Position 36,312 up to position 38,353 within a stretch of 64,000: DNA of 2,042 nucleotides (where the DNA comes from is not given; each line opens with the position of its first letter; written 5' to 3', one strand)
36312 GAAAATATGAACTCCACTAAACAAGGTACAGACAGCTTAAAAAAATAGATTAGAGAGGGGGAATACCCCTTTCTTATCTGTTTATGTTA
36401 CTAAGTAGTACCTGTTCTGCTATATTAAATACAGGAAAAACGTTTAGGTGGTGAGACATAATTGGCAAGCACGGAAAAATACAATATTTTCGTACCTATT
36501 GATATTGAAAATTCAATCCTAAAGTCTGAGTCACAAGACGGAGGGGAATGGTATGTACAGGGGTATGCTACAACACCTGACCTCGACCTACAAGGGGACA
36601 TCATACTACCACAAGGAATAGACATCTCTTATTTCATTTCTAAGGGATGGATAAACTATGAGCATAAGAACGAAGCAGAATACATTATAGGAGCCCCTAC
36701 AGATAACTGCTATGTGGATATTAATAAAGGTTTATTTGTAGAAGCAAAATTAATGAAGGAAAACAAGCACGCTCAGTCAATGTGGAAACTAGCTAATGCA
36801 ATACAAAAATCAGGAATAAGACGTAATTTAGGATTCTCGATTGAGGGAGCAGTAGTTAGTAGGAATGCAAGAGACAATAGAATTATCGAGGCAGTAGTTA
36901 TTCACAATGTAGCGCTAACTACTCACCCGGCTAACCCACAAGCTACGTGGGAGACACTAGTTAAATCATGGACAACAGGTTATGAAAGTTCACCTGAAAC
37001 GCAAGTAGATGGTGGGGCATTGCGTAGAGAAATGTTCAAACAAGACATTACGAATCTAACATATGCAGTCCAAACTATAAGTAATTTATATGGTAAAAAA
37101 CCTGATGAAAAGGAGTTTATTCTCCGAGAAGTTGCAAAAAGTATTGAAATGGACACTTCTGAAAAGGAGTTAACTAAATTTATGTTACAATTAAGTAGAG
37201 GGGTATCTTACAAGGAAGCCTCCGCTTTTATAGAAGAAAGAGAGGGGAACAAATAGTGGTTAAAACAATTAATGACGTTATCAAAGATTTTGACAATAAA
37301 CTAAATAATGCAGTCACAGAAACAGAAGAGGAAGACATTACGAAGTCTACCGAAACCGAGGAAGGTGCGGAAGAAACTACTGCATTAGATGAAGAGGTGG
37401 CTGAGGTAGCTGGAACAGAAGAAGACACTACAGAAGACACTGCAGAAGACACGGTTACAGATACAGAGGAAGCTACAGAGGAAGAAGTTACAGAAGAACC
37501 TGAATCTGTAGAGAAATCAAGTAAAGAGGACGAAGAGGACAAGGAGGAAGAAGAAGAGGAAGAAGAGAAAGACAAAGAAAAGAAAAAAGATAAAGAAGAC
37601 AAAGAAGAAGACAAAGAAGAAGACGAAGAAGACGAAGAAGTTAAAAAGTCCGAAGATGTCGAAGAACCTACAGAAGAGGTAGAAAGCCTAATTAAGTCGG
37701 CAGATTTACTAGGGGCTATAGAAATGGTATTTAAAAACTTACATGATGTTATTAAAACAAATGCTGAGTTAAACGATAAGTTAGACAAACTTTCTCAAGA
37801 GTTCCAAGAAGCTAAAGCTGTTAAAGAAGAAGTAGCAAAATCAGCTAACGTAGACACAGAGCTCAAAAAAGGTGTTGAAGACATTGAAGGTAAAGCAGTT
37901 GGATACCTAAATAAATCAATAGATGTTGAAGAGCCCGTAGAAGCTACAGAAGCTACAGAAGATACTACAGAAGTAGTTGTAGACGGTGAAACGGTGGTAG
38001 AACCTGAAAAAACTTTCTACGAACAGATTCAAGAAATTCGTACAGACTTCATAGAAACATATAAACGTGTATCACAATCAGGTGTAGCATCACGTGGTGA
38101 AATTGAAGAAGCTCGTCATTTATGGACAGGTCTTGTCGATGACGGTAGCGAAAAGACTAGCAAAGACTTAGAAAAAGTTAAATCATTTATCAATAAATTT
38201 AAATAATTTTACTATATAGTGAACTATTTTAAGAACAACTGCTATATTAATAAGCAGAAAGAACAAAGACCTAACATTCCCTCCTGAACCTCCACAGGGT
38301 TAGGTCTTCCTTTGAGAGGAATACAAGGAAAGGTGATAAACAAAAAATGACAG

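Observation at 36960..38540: Prohead protease C-terminal region and major capsid N-terminus share a ~40-aa motif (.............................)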

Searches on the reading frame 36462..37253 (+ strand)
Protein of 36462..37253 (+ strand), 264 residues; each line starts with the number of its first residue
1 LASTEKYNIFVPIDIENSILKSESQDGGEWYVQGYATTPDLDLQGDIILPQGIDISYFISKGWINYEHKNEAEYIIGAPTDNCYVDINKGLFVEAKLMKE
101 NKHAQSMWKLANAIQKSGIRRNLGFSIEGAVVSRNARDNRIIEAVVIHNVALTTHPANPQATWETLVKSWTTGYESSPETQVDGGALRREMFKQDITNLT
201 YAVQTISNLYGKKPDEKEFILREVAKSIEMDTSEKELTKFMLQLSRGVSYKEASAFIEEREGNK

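Call 3: search_protein_families(library=pfam, proteins=[window:36462-37253:+], max_evalue=0.01)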
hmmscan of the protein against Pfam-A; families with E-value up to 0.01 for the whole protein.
window:36462-37253:+ (264 aa): 1 family
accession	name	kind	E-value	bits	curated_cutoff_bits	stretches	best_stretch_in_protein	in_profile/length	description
PF04586.22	Peptidase_S78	-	0.001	19.6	21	1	88-167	78-156/165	Caudovirus prohead serine protease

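Call 4: search_protein_families(library=phrogs, proteins=[window:36462-37253:+], max_evalue=0.001)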
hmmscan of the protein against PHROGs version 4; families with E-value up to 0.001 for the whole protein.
window:36462-37253:+ (264 aa): 5 families
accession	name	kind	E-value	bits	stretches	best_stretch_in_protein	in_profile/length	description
phrog_1028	-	head and packaging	6.9e-138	462.7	1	3-263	14-267/591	head maturation protease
phrog_38466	-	head and packaging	3.4e-44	151.6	1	94-257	2-161/170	head maturation protease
phrog_21715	-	unknown function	5e-06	27.1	1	18-163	7-139/381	-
phrog_752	-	head and packaging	8.5e-06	25.9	1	160-205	15-60/475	major head protein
phrog_617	-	head and packaging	6.2e-05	23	1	19-177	15-170/626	major head protein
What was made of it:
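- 36462..37256 (+): Prohead (head-maturation) serine protease gene, 264 aa. Pfam Peptidase_S78 scores 19.6 bits, just under the 21-bit cutoff (calls 3, 4).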

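Call 8: search_solved_structures(query=window:36462-37253:+, show_alignments=2, max_evalue=0.1)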
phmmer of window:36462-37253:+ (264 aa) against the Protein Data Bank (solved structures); distinct sequences matched with E-value up to 0.1: 2.
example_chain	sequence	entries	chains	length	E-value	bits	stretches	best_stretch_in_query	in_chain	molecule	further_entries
5lii_P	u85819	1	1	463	7.5e-06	29.2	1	164-204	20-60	Major capsid protein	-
9row_B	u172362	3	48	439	0.0011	22.1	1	169-204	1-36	Major capsid protein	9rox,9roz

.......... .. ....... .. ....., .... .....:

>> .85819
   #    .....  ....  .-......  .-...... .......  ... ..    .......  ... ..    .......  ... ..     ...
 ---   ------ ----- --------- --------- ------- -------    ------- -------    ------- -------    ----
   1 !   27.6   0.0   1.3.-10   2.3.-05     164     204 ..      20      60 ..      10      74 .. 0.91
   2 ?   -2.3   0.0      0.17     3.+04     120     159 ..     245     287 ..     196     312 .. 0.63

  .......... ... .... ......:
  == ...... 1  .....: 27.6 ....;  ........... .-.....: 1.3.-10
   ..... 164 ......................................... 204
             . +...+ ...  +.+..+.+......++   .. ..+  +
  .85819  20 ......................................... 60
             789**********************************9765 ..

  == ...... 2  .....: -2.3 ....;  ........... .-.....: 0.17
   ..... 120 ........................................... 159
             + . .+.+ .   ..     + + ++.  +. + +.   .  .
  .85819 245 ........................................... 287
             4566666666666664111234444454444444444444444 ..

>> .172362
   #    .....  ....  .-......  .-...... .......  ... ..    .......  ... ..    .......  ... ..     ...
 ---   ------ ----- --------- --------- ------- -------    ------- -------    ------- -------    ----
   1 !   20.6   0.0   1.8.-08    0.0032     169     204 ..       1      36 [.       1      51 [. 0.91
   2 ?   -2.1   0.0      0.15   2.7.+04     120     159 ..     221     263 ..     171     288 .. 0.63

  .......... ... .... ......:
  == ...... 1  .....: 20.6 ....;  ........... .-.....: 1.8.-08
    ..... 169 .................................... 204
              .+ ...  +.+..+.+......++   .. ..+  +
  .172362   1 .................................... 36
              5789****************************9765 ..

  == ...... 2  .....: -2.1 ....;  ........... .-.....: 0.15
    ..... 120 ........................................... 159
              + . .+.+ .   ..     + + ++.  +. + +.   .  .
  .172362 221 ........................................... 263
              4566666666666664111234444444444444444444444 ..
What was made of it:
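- Checked: The protease hits the phi812 MCP chains in the PDB only through this segment (call 8).
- The protease query hits only MCP chains, and only through the motif (call 8).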

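Call 49: find_homologous_proteins(query=window:36462-37253:+, max_evalue=0.00001)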
Query window:36462-37253:+ (264 aa): 95 proteins with E <= 0.00001 among 421 candidates.
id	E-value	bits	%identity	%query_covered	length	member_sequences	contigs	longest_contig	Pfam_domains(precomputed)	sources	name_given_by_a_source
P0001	2.2e-171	586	100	100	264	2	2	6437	-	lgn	-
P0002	4.5e-155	533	90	100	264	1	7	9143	-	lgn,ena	-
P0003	1.0e-138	479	82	98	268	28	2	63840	PF04586.23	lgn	-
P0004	1.5e-135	469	79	97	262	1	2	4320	-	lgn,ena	-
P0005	1.5e-135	469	79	97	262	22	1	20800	-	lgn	-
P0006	6.4e-126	437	74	97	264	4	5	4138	-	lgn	-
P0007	3.8e-123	428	70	100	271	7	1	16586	-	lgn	-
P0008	2.6e-119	416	69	98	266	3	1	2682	-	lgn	-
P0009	3.6e-119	415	70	97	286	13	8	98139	-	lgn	-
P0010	2.8e-117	409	68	99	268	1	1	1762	-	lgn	-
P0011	2.0e-114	400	67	97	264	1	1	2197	PF04586.23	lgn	-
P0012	2.8e-114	399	66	97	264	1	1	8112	-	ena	-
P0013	1.4e-109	384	64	98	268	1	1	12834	-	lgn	-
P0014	3.3e-103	363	62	96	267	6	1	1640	-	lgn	-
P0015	6.2e-97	342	57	97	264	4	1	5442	PF04586.23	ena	-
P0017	4.9e-92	326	57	96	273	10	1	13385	PF04586.23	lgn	-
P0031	2.2e-84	301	53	97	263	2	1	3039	PF04586.23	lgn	-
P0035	1.7e-82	295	56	95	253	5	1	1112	PF04586.23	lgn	-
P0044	6.3e-80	287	56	95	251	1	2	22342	PF04586.23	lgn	-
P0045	8.7e-80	286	55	95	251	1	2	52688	PF04586.23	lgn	-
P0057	7.8e-75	270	51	95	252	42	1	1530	PF04586.23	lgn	-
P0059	2.2e-73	265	49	96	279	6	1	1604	PF04586.23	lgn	-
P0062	4.4e-72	261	52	95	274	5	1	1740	PF04586.23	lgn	-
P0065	1.8e-71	259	51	94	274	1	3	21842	PF04586.23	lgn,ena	-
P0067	2.5e-70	255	51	97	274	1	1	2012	PF04586.23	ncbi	-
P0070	1.0e-69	253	53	97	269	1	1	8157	PF04586.23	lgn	-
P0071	1.1e-68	250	54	96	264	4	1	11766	PF04586.23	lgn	-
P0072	1.1e-68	250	52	94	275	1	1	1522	PF04586.23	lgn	-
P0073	1.3e-68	250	52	95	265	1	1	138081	PF04586.23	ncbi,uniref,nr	ncbi:head maturation protease [Bacillus phage Shbh1]|uniref:Putative prohead protease n=1 Tax=Bacill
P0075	1.0e-66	243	50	93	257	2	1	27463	PF04586.23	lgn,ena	-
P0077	1.9e-65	239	50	94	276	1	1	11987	PF04586.23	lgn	-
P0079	2.8e-65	239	51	94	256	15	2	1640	PF04586.23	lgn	-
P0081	1.5e-64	236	49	94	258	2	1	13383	PF04586.23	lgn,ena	-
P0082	5.7e-64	234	48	96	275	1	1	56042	PF04586.23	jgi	jgi:Caudovirus prohead serine protease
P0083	9.7e-64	234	48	94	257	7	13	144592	PF04586.23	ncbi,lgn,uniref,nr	ncbi:prohead protease [Staphylococcus phage vB_SauH_SPJ2]|uniref:Prohead protease n=6 Tax=Silviaviru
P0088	6.0e-54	202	44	94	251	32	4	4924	PF04586.23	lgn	-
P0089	1.0e-51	194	42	97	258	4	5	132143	PF04586.23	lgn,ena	-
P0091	6.4e-46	175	39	97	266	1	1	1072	PF04586.23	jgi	-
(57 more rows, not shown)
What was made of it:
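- On Prohead serine protease, Pfam Peptidase_S78 / HK97 gp4 type (assemblin fold): Many homologs carry precomputed PF04586 hits (call 49).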

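Call 59: predict_structure(alignment_id=A1)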
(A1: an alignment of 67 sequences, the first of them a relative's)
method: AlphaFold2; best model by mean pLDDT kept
length: 264 residues; sequences in the alignment: 67
mean_pLDDT: 78.0   pTM: 0.56
mean pLDDT of the five models: 78.0, 76.2, 75.9, 73.2, 71.5
residues with pLDDT >= 90: 106; 70-90: 85; 50-70: 38; < 50: 35
segments of 3 or more residues with pLDDT < 50: 1-18, 168-177
pLDDT, mean of each block of 10 residues (from residue 1): 29 40 61 90 89 97 97 97 93 95 95 87 92 96 96 88 61 43 50 65 73 84 72 72 82 87 72
secondary structure, 60 per line:
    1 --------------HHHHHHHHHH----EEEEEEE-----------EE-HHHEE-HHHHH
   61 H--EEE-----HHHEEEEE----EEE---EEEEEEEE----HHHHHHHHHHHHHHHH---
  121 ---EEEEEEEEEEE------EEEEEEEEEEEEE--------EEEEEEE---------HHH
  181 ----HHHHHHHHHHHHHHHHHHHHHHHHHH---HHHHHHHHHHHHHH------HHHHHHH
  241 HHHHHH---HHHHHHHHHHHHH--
elements in order: H15-24 E29-35 H56-61 E64-66 E75-79 E84-86 E90-97 H102-117 E124-134 E141-153 E162-168 H185-210 H214-227 H234-246 H250-262
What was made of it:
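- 36543..36965 (+): Catalytic domain (aa 28-168). Its last beta-strand, aa 162-168 (TWETLVK), supplies P7-P1 of the predicted autocleavage site. Strand E162-168 ends at K168 (call 59).
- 36948..36968 (+): Predicted autocleavage ('release') site W163-E-T-L-V-K168 | S169. Residues 168-177 have pLDDT<50, a flexible linker (call 59).
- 36966..37067 (+): Protease copy of the N-arm motif, aa 169-202 (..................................). The second half is predicted as helix 185-210 (call 59).
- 37068..37253 (+): C-terminal helical domain of the protease (aa 203-264), with a conserved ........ element (aa 242-249). AF2 helices 185-210, 214-227, 234-246 and 250-262 (call 59).
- On Prohead proteases with a self-removed C-terminal targeting region (HK97 gp4, phiKZ/SPN3US gp245, herpesvirus UL26): The linker 168-177 has pLDDT<50, followed by four helices (call 59).
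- In the AF2 model the catalytic domain ends with strand 162-168, followed by a low-confidence linker (168-177) and then helices (call 59).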

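Call 61: fold_search(model_id=the predicted structure, library=pdb)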
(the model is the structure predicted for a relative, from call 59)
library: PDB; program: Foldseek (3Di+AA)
matches with E <= 10: 286; with E <= 0.001: 6
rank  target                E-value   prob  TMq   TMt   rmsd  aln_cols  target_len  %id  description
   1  1o6e_A                6.0e-05  1.00  0.33  0.38  13.3       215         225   12  Epstein-Barr virus protease (released 2002-11-14)
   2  2pbk_A                3.4e-04  1.00  0.35  0.40   5.9       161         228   13  Crystal structure of KSHV protease in complex with hexapeptide phosphonate inhibitor (released 2007-12-25)
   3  4v07_B                3.4e-04  1.00  0.33  0.38  10.0       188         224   15  Dimeric pseudorabies virus protease pUL26N at 2.1 A resolution (released 2015-07-15)
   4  1vzv                  5.6e-04  0.99  0.28  0.34  10.4       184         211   12  STRUCTURE OF VARICELLA-ZOSTER VIRUS PROTEASE (released 1998-09-16)
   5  1o6e_B                8.2e-04  1.00  0.32  0.36   6.3       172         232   11  Epstein-Barr virus protease (released 2002-11-14)
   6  1nkk_A                8.2e-04  0.99  0.29  0.34   9.6       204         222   11  COMPLEX STRUCTURE OF HCMV PROTEASE AND A PEPTIDOMIMETIC INHIBITOR (released 2003-02-11)
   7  1fl1_B                1.4e-03  1.00  0.29  0.35   6.5       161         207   11  KSHV PROTEASE (released 2000-11-22)
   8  4cx8_B                2.2e-03  0.96  0.26  0.33  10.2       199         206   13  Monomeric pseudorabies virus protease pUL26N at 2.5 A resolution (released 2015-05-20)
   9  1at3_A                2.4e-03  0.99  0.29  0.35  11.0       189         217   14  HERPES SIMPLEX VIRUS TYPE II PROTEASE (released 1998-10-14)
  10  1nkk_D                2.4e-03  0.98  0.28  0.33   8.8       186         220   11  COMPLEX STRUCTURE OF HCMV PROTEASE AND A PEPTIDOMIMETIC INHIBITOR (released 2003-02-11)
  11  1nkk_B                2.8e-03  0.99  0.30  0.34   7.8       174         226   10  COMPLEX STRUCTURE OF HCMV PROTEASE AND A PEPTIDOMIMETIC INHIBITOR (released 2003-02-11)
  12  1jq7_B                3.6e-03  0.99  0.30  0.35   6.9       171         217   10  HCMV protease dimer-interface mutant, S225Y complexed to Inhibitor BILC 408 (released 2001-09-12)
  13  8bq1                  4.4e-03  0.98  0.28  0.37   7.8       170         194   15  Herpes simplex virus type 1 protease (released 2023-11-29)
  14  1njt_C                4.4e-03  0.98  0.31  0.36   7.9       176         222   11  COMPLEX STRUCTURE OF HCMV PROTEASE AND A PEPTIDOMIMETIC INHIBITOR (released 2003-02-11)
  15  4v08_A                4.7e-03  0.99  0.31  0.38   9.9       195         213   15  Inhibited dimeric pseudorabies virus protease pUL26N at 2 A resolution (released 2015-07-15)
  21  5jbl_B                8.7e-03  1.00  0.35  0.53   3.8       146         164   11  Structure of the bacteriophage T4 capsid assembly protease, gp21. (released 2016-12-07)
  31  5jbl_A                2.3e-02  0.99  0.34  0.51   3.7       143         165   10  Structure of the bacteriophage T4 capsid assembly protease, gp21. (released 2016-12-07)
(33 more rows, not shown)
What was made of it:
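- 36462..37256 (+): The AF2 model's best Foldseek matches are herpesvirus assemblins and T4 gp21 (calls 59, 61).
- On Prohead serine protease, Pfam Peptidase_S78 / HK97 gp4 type (assemblin fold): Foldseek: EBV protease 1o6e E=6e-5; KSHV, PRV, VZV and HCMV proteases; T4 gp21 5jbl with TM-score 0.53 normalised to the target (calls 59, 61).
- Closest known: Herpesvirus assemblin precursor. Same: The protease fold is the same (Foldseek top hits EBV, KSHV, PRV, VZV and HCMV proteases; call 61).
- The fold is that of assemblin and T4 gp21 (call 61).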

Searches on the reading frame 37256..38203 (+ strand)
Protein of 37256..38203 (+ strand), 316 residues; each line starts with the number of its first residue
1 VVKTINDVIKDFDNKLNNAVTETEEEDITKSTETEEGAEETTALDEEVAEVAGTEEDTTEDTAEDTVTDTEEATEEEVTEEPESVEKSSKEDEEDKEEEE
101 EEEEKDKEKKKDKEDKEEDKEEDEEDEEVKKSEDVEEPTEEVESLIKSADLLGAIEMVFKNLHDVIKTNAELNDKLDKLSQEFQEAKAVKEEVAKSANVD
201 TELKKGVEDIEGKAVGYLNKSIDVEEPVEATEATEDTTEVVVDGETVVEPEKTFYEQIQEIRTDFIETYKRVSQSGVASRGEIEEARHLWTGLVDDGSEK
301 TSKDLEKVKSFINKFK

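Call 3: search_protein_families(library=pfam, proteins=[window:37256-38203:+], max_evalue=0.01)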
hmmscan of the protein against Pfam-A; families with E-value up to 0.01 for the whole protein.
window:37256-38203:+ (316 aa): 0 families

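Call 4: search_protein_families(library=phrogs, proteins=[window:37256-38203:+], max_evalue=0.001)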
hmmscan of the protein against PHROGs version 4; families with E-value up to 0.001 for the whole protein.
window:37256-38203:+ (316 aa): 1 family
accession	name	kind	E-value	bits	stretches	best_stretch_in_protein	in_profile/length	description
phrog_1133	-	unknown function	2.6e-32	113.7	1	1-314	1-320/321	-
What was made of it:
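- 37256..38206 (+): Acidic scaffold-like protein (316 aa), rich in candidate cleavage sites such as VESLIK|SADLL, EEDITK|STETE and VGYLNK|SIDVE. phrog_1133 E=2.6e-32 (call 4).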
